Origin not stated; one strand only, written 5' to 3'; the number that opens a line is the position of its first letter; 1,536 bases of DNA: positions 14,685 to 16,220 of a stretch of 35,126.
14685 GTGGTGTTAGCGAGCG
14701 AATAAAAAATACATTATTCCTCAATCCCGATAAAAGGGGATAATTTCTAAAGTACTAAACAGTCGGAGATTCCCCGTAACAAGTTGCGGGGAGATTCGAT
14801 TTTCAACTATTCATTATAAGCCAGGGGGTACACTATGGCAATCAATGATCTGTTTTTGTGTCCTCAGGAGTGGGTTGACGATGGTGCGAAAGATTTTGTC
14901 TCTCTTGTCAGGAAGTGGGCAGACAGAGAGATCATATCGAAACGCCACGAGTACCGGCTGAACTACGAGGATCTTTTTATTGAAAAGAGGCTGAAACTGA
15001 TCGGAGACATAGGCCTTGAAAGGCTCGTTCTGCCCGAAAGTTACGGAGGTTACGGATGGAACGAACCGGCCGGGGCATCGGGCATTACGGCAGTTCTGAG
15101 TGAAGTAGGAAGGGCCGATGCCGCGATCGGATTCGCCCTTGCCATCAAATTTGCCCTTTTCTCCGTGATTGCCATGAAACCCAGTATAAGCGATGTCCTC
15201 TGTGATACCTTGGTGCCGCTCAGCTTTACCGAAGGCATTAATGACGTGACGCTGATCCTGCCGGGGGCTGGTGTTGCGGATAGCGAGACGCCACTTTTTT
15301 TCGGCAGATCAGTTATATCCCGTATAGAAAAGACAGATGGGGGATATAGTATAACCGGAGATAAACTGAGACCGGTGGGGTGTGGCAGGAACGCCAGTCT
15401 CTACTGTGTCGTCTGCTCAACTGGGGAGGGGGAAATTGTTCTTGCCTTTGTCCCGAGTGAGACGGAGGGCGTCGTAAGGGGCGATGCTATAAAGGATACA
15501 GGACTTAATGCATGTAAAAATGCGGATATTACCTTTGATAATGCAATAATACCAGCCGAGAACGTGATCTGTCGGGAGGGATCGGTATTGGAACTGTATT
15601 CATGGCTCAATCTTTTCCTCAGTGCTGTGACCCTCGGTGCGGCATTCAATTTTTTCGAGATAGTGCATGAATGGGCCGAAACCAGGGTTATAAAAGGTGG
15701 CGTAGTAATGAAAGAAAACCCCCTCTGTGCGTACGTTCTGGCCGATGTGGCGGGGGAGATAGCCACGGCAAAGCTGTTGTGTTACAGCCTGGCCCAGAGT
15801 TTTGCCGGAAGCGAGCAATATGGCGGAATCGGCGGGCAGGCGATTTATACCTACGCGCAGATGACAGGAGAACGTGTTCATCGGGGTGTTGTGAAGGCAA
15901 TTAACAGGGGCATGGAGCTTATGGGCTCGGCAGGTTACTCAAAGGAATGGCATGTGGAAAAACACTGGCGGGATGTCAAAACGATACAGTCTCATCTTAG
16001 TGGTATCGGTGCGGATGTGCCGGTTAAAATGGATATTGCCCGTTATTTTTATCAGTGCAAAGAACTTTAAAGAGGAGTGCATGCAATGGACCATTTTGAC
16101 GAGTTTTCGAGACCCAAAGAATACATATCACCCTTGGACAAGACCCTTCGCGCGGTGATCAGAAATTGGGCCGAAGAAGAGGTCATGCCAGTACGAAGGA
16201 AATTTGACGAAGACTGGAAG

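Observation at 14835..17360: Tandem ACAD-fold pair in which neither subunit shows either known catalytic-glutamate position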

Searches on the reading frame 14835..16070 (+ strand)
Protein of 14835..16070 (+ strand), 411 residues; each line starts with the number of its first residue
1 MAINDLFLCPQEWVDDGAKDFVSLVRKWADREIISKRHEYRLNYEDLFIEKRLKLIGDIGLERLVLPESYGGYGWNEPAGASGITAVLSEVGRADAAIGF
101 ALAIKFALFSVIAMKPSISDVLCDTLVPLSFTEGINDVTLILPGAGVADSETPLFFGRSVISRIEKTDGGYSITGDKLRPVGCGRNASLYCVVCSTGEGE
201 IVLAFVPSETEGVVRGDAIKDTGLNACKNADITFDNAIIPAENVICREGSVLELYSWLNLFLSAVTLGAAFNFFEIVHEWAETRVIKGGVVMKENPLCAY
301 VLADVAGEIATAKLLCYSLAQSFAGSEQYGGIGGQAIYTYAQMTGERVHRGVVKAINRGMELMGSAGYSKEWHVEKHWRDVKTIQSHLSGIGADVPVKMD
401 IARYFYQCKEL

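Call 3: search_protein_families(library=pfam, proteins=[window:14835-16070:+], max_evalue=0.01)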
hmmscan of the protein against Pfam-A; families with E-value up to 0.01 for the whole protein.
window:14835-16070:+ (411 aa): 4 families
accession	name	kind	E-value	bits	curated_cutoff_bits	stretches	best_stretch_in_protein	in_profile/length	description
PF08028.16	Acyl-CoA_dh_2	-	3.7e-15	56.8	22.7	1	261-388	2-130/134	Acyl-CoA dehydrogenase, C-terminal domain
PF00441.29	Acyl-CoA_dh_1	-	1.8e-11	44.8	22.4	1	263-384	19-131/150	Acyl-CoA dehydrogenase, C-terminal domain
PF02771.21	Acyl-CoA_dh_N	-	1.6e-07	32.1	22.9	1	19-109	5-89/113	Acyl-CoA dehydrogenase, N-terminal domain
PF02770.24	Acyl-CoA_dh_M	-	0.00018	22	33.3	1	164-236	21-96/97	Acyl-CoA dehydrogenase, middle domain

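Call 4: search_protein_families(library=ncbifam, proteins=[window:14835-16070:+], max_evalue=0.01)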
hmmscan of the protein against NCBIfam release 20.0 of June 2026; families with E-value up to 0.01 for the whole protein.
window:14835-16070:+ (411 aa): 14 families
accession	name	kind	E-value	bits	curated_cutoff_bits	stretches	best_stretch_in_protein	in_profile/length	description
NF043006.1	CyhCrbnylCoADH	equivalog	1.3e-16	60.5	650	1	53-385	41-358/380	cyclohexane-1-carbonyl-CoA dehydrogenase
NF042972.1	AcrlCoAredClosAcrC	equivalog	3.5e-14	52.3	640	1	20-383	11-357/378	acryloyl-CoA reductase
NF045552.1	GlutCoADH_Des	equivalog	7.7e-14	51.7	470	1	207-384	189-361/387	glutaryl-CoA dehydrogenase Acd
NF045652.1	ProlPCPDhRedW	equivalog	2.1e-13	49.8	650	1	19-325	5-305/376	L-prolyl-[peptidyl-carrier protein] dehydrogenase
NF042439.1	SulpropCoADesulf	equivalog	9.3e-10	37.8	600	1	161-383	125-351/379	3-sulfinopropanoyl-CoA desulfinase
NF002885.1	PRK03354.1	equivalog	1.7e-09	37.2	540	1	48-383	38-354/378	crotonobetainyl-CoA dehydrogenase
NF008997.0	PRK12341.1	equivalog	6.4e-09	35.3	537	1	200-384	180-358/382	acyl-CoA dehydrogenase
NF058590.1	AcCoDHFadEBacil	equivalog_domain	8.6e-09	34.5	600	1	9-382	17-390/586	acyl-CoA dehydrogenase FadE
NF053553.1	prodigi_MBC_PigA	equivalog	9.2e-08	31.6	500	1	19-322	10-307/381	prodigiosin MBC biosynthesis dehydrogenase PigA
TIGR04022.1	sulfur_SfnB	equivalog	2.9e-07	29.7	430.9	1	53-383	39-361/391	SfnB family sulfur acquisition oxidoreductase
NF043015.1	DibenthMonoxDszC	equivalog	2.2e-05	23.4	850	1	60-253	54-237/415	dibenzothiophene monooxygenase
NF045629.1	monooxsub_HsaA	equivalog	0.00016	20.6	450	0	162-387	112-357/383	3-hydroxy-9,10-secoandrosta-1,3,5(10)-triene-9,17-dione monooxygenase oxygenase subunit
NF045920.1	HphnlacHdxOX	equivalog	0.00053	19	650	0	262-387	232-358/384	p-hydroxyphenylacetate 3-hydroxylase oxygenase component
TIGR03577.1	EF_0830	hypoth_equivalog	0.0098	16.1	141.1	0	319-368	49-98/115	conserved hypothetical protein EF_0830/AHA_3911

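Call 5: search_solved_structures(query=window:14835-16070:+, max_evalue=0.001, show_alignments=2)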
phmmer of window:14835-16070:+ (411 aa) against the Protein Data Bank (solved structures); distinct sequences matched with E-value up to 0.001: 45.
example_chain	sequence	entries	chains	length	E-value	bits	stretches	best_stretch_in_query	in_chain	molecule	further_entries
2dvl_A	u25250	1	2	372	3.5e-19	72.2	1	51-387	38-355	Acyl-CoA dehydrogenase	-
3nf4_A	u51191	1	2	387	1.4e-15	60.4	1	18-385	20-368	acyl-CoA dehydrogenase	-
7p98_A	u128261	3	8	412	3.5e-14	55.7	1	21-387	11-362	Short-chain acyl-CoA dehydrogenase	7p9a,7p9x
5lnx_A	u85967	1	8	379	1e-13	54.2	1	24-387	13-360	Acyl-CoA dehydrogenase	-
4n5f_A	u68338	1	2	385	6.7e-13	51.5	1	159-387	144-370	Putative acyl-CoA dehydrogenase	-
2jif_A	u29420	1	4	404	7.5e-13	51.4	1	60-386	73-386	SHORT/BRANCHED CHAIN SPECIFIC ACYL-COA DEHYDROGENASE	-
1buc_A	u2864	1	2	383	1.2e-12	50.7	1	18-386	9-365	BUTYRYL-COA DEHYDROGENASE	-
7xp7_A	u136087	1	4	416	7.5e-12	48.1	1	60-383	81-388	Cyclohexanecarboxyl-CoA dehydrogenase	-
4m9a_A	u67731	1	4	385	1.3e-11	47.4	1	160-387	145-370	Acyl-CoA dehydrogenase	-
1jqi_A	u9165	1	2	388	1.1e-10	44.3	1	26-385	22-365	short chain acyl-CoA dehydrogenase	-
2vig_A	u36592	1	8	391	2.6e-10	43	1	26-385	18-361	SHORT-CHAIN SPECIFIC ACYL-COA DEHYDROGENASE,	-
7y0a_A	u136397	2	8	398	4.3e-10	42.3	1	26-385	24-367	Short-chain specific acyl-CoA dehydrogenase, mitochondrial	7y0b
8sgs_A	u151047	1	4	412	4.8e-10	42.1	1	26-385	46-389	Short-chain specific acyl-CoA dehydrogenase, mitochondrial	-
3mpi_A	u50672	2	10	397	8.4e-10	41.3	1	26-384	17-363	Glutaryl-CoA dehydrogenase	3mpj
3pfd_A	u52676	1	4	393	1.6e-09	40.4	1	25-386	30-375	Acyl-CoA dehydrogenase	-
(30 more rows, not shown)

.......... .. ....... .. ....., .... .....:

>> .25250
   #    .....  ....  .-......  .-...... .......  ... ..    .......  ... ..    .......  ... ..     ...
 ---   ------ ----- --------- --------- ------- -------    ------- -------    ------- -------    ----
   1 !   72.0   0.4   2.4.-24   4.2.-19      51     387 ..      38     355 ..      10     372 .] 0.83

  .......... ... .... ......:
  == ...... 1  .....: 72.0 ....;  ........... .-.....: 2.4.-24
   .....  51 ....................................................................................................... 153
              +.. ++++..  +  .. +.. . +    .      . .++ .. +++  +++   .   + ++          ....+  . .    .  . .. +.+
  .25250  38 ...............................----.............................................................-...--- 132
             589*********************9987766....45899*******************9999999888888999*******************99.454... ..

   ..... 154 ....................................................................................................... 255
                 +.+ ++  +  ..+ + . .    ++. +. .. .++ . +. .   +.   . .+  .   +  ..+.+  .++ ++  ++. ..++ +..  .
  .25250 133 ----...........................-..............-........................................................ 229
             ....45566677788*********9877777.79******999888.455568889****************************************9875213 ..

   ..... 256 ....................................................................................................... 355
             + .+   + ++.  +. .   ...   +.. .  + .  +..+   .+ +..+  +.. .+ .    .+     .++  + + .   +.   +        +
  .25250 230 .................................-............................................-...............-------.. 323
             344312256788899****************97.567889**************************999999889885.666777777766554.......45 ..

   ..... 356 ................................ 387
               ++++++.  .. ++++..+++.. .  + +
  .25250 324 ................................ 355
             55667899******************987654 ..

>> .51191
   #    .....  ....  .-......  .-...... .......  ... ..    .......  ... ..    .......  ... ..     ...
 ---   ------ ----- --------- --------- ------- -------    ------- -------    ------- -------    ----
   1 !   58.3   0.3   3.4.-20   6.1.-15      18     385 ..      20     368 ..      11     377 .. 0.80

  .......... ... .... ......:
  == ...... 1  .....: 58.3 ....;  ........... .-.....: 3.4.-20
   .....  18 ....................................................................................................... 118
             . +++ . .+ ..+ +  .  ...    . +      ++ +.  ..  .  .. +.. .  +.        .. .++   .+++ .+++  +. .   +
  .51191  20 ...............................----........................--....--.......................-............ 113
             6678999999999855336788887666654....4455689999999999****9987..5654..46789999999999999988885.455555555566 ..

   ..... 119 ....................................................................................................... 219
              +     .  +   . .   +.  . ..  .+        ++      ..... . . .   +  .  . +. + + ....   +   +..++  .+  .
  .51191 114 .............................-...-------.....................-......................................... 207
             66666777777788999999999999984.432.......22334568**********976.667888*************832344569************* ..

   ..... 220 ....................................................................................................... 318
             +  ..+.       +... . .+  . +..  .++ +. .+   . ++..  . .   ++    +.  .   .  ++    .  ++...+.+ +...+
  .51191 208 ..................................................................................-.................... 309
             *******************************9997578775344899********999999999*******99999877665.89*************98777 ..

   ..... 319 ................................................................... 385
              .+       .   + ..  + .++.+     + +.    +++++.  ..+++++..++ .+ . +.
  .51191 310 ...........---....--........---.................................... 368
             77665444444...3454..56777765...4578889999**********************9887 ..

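Call 59: find_homologous_proteins(query=window:14835-16070:+, max_evalue=1e-10)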
Query window:14835-16070:+ (411 aa): 257 proteins with E <= 1e-10 among 7347 candidates; the best 120 are listed.
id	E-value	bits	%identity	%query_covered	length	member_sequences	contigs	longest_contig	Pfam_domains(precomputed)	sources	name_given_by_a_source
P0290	2.6e-276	934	100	100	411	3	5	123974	PF00441.30,PF08028.17,PF02771.22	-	-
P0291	3.6e-241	818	87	100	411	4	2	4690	PF00441.30,PF08028.17,PF02771.22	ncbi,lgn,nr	ncbi:MAG: acyl-CoA/acyl-ACP dehydrogenase [Deltaproteobacteria bacterium]|nr:acyl-CoA/acyl-ACP dehyd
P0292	1.1e-240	817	86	100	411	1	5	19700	PF00441.30,PF08028.17,PF02771.22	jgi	jgi:alkylation response protein AidB-like acyl-CoA dehydrogenase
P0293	4.2e-232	788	82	100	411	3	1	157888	PF00441.30,PF08028.17,PF02771.22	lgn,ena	-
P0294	1.5e-224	764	79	100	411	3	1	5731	PF00441.30,PF08028.17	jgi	jgi:alkylation response protein AidB-like acyl-CoA dehydrogenase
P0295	6.6e-214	728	75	100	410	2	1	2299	PF00441.30,PF08028.17,PF02771.22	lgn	-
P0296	2.5e-212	723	76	100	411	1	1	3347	PF00441.30,PF08028.17,PF02771.22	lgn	-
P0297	1.9e-167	575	61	100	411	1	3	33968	PF00441.30,PF08028.17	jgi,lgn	jgi:alkylation response protein AidB-like acyl-CoA dehydrogenase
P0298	7.0e-165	567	82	72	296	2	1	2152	PF02770.25,PF00441.30,PF08028.17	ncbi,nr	ncbi:MAG: acyl-CoA dehydrogenase, partial [Thermodesulfobacteriota bacterium]|nr:acyl-CoA dehydrogen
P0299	4.1e-164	564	59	100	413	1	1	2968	PF00441.30,PF08028.17,PF02771.22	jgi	jgi:alkylation response protein AidB-like acyl-CoA dehydrogenase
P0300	4.3e-164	564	60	100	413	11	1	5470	PF00441.30,PF08028.17,PF02771.22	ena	-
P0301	1.5e-163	563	59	100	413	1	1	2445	PF00441.30,PF08028.17,PF02771.22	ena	-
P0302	8.9e-153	527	55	100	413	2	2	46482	PF00441.30,PF08028.17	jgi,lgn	jgi:alkylation response protein AidB-like acyl-CoA dehydrogenase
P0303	3.3e-152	525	56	100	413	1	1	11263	PF00441.30,PF08028.17,PF02771.22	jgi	jgi:acyl-CoA dehydrogenase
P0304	5.8e-152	524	56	100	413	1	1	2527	PF00441.30,PF08028.17,PF02771.22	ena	-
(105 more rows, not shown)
